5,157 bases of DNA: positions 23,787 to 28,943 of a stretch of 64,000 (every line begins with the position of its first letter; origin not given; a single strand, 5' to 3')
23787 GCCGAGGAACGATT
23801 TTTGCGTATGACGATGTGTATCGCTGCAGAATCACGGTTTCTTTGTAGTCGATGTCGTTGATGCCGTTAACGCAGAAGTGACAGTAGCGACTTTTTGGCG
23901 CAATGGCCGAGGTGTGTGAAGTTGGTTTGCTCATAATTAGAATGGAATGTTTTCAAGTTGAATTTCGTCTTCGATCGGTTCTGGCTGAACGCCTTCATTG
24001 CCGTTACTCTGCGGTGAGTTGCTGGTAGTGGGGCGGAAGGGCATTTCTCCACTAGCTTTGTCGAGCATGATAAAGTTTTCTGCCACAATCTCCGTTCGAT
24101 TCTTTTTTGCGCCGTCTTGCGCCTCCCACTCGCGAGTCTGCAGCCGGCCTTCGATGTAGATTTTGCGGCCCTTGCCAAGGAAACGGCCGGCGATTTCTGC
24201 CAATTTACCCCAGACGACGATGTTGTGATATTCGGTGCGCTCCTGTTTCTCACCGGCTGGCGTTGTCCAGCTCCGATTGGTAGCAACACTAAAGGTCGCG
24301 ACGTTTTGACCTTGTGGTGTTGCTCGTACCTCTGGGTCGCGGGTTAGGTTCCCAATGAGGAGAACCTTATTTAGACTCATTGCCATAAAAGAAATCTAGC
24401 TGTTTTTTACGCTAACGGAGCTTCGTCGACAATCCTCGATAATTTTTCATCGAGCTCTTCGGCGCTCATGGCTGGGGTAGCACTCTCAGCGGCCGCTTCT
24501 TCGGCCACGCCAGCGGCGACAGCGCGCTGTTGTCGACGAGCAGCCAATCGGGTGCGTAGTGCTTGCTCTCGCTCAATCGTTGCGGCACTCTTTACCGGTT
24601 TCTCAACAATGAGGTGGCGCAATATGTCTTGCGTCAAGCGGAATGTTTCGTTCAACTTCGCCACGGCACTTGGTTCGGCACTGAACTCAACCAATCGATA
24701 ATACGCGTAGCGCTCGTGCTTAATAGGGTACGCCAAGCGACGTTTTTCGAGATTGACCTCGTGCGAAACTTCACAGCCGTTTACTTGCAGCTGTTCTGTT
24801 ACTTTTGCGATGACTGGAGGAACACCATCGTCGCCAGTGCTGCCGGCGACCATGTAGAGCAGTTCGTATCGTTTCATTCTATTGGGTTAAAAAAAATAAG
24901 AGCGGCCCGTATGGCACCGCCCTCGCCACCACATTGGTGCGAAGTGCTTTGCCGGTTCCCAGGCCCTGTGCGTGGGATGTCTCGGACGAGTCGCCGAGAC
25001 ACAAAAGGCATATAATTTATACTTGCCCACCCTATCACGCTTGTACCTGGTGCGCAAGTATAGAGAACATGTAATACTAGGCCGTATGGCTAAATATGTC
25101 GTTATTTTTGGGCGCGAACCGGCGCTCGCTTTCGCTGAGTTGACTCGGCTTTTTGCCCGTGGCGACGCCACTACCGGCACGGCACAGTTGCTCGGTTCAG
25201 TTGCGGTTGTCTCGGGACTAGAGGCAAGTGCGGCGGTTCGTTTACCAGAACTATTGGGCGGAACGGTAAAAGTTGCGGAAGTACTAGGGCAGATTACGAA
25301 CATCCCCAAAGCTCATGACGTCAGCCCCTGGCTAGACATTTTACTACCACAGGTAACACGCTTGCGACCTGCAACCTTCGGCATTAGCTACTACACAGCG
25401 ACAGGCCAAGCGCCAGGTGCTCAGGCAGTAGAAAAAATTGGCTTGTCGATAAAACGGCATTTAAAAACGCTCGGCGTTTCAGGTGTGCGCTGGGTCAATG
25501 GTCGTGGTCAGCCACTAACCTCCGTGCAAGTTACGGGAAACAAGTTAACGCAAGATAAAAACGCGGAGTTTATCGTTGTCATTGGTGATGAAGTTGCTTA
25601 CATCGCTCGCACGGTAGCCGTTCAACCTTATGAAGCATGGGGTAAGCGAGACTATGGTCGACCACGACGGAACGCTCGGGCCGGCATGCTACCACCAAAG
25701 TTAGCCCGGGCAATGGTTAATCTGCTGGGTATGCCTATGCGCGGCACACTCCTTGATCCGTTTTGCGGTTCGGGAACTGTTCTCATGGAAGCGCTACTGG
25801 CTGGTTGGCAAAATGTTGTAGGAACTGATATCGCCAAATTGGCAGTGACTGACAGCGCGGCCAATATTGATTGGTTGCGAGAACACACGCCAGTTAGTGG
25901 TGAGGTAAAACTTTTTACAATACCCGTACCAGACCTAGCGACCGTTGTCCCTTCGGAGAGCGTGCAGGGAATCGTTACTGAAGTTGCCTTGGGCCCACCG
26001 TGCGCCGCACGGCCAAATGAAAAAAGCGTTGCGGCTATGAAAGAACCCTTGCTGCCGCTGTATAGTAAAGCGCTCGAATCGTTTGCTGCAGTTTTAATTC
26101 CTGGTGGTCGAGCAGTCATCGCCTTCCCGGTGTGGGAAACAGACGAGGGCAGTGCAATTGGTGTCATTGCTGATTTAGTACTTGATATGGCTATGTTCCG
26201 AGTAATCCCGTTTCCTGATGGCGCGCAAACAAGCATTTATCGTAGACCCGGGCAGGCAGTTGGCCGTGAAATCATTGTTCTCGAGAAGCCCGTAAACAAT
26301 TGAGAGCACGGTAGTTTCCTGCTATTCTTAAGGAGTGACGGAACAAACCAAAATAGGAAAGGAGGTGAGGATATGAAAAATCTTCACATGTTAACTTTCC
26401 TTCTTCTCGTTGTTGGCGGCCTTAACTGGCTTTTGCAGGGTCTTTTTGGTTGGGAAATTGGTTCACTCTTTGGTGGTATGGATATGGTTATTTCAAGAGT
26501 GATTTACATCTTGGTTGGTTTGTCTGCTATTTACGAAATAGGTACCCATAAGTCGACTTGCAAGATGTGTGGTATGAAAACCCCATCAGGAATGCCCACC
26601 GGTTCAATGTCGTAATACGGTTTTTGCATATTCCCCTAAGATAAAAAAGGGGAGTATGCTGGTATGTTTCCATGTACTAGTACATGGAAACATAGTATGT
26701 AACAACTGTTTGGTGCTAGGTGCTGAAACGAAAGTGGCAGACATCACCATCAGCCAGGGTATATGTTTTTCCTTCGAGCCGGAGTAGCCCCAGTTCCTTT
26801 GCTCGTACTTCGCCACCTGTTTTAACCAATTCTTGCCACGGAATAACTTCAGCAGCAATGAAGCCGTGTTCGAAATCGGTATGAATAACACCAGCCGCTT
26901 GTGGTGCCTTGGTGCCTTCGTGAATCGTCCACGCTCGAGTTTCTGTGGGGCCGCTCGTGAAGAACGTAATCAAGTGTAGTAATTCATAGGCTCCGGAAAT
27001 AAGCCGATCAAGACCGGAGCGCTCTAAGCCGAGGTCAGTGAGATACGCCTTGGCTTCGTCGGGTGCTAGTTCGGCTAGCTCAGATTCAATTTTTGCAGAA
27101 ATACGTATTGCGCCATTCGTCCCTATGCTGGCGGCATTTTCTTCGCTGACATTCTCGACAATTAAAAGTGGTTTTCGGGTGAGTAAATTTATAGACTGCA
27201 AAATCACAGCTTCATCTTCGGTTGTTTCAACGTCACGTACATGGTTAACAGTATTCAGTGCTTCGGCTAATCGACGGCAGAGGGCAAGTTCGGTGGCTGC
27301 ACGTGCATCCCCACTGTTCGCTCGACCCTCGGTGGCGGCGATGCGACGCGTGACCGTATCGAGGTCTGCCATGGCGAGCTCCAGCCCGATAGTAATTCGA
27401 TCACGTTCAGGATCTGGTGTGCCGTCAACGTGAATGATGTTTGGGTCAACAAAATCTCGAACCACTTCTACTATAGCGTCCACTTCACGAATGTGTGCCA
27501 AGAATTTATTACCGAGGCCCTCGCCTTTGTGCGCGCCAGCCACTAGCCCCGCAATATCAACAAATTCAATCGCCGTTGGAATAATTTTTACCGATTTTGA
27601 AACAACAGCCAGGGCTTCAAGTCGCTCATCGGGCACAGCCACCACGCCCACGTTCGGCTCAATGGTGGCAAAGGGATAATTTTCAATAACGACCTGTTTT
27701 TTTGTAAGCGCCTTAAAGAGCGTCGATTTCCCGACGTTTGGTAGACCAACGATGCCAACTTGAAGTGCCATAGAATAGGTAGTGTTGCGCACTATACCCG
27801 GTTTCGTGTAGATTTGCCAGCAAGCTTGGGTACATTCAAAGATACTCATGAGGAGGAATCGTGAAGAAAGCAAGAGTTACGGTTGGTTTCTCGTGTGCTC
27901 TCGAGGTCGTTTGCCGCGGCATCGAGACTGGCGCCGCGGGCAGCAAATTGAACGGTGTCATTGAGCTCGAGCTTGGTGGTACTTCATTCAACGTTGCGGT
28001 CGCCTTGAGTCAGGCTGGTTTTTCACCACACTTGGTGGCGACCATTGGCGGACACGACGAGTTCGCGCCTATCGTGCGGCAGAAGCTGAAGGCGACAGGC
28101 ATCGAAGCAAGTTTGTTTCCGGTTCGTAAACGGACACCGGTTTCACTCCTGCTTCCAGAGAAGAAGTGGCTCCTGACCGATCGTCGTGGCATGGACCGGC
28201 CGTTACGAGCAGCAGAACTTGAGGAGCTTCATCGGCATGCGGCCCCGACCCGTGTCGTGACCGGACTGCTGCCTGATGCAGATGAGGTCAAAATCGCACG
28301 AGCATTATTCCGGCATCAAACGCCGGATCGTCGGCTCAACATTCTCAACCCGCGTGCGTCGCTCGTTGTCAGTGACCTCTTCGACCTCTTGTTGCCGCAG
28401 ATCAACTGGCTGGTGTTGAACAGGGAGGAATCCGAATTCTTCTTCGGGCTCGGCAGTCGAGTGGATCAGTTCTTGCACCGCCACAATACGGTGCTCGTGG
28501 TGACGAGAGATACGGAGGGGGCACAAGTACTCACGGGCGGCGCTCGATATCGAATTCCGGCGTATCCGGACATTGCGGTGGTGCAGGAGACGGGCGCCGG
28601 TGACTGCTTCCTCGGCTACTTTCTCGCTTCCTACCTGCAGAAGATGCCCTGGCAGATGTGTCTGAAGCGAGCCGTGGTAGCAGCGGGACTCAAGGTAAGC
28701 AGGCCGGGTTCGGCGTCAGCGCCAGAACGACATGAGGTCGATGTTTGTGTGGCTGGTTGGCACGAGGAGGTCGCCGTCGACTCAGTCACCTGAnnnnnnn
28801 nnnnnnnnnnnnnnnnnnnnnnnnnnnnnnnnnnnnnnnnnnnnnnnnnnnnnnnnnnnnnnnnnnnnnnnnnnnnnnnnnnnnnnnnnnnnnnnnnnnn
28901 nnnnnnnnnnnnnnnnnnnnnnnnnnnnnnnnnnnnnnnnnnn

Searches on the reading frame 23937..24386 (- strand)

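Call 78: search_protein_families(library=pfam, proteins=[window:23937-24386:-], max_evalue=0.001)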
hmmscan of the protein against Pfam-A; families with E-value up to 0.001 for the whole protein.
window:23937-24386:- (149 aa): 1 family
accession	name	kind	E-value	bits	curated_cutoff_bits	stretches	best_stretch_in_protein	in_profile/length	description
PF00436.31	SSB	-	3.5e-37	127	26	1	5-107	1-103/104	Single-strand binding protein family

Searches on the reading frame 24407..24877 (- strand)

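Call 78: search_protein_families(library=pfam, proteins=[window:24407-24877:-], max_evalue=0.001)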
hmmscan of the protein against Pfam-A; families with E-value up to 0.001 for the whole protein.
window:24407-24877:- (156 aa): 1 family
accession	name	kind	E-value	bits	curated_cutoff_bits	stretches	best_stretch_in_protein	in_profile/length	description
PF01250.22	Ribosomal_S6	-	1.5e-21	76.8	27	1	3-91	1-89/90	Ribosomal protein S6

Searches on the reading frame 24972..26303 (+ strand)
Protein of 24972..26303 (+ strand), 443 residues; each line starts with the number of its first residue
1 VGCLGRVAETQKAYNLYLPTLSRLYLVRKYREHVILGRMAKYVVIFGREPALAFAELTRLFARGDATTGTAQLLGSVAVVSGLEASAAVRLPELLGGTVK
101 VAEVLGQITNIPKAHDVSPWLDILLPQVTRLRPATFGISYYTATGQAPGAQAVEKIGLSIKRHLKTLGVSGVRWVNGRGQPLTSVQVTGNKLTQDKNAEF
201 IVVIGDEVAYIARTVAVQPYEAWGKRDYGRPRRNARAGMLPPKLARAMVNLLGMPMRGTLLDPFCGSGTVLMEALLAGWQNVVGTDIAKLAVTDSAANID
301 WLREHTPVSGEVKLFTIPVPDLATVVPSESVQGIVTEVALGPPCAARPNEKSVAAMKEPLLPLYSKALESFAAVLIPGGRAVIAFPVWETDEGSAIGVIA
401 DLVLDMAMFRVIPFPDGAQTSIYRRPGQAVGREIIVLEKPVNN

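Call 78: search_protein_families(library=pfam, proteins=[window:24972-26303:+], max_evalue=0.001)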
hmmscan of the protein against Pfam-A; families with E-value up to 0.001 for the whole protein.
window:24972-26303:+ (443 aa): 2 families
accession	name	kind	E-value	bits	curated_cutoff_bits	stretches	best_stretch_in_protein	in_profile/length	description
PF01170.24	UPF0020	-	2.8e-12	47.2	22.3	1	232-285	4-82/197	RMKL-like, methyltransferase domain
PF01555.25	N6_N4_Mtase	-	3.2e-05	24.4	26.7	1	239-291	165-215/221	DNA methylase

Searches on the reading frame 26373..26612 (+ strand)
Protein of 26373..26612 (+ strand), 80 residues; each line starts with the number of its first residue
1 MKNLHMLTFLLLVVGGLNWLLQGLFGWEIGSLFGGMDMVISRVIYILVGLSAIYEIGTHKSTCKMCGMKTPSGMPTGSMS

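Call 78: search_protein_families(library=pfam, proteins=[window:26373-26612:+], max_evalue=0.001)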
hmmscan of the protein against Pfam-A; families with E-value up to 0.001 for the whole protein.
window:26373-26612:+ (80 aa): 1 family
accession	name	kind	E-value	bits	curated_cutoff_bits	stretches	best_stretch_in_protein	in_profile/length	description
PF04070.17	DUF378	-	1.9e-16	60.1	25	1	4-56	3-56/60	Domain of unknown function (DUF378)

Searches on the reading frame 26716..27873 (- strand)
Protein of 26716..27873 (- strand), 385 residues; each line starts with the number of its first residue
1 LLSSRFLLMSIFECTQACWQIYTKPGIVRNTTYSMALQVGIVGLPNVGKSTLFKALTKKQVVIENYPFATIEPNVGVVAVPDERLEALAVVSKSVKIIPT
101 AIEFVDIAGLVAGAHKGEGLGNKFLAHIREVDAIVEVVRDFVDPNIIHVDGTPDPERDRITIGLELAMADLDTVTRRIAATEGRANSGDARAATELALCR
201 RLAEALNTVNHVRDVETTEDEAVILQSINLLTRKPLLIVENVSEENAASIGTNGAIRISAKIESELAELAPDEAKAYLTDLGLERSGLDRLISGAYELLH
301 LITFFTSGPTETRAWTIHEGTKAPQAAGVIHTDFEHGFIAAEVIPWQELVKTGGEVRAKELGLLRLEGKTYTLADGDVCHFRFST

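Call 78: search_protein_families(library=pfam, proteins=[window:26716-27873:-], max_evalue=0.001)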
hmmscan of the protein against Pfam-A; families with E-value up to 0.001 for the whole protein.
window:26716-27873:- (385 aa): 3 families
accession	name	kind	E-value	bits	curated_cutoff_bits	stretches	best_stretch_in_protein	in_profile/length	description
PF06071.19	YchF-GTPase_C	-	4.9e-35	120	27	1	301-383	1-83/84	Protein of unknown function (DUF933)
PF01926.29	MMR_HSR1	-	1.5e-21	77.1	21.9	1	38-141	1-85/113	50S ribosome-binding GTPase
PF02421.24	FeoB_N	-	3.5e-08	33.6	27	1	38-84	2-48/156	Ferrous iron transport protein B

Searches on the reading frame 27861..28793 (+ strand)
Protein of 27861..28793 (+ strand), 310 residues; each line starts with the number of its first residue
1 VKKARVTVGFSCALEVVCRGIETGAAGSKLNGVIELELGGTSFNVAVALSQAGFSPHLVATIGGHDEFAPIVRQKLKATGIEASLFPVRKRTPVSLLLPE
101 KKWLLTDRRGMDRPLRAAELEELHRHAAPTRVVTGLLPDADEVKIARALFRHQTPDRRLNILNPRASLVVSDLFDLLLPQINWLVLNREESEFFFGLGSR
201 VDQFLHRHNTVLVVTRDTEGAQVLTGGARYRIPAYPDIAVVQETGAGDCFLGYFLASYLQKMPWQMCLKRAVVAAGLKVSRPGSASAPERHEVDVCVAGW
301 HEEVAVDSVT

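Call 78: search_protein_families(library=pfam, proteins=[window:27861-28793:+], max_evalue=0.001)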
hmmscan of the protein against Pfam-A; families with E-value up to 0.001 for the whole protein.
window:27861-28793:+ (310 aa): 1 family
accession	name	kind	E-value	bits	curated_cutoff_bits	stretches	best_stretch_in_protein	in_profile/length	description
PF00294.29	PfkB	-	3.1e-30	106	25.8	1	32-286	29-297/302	pfkB family carbohydrate kinase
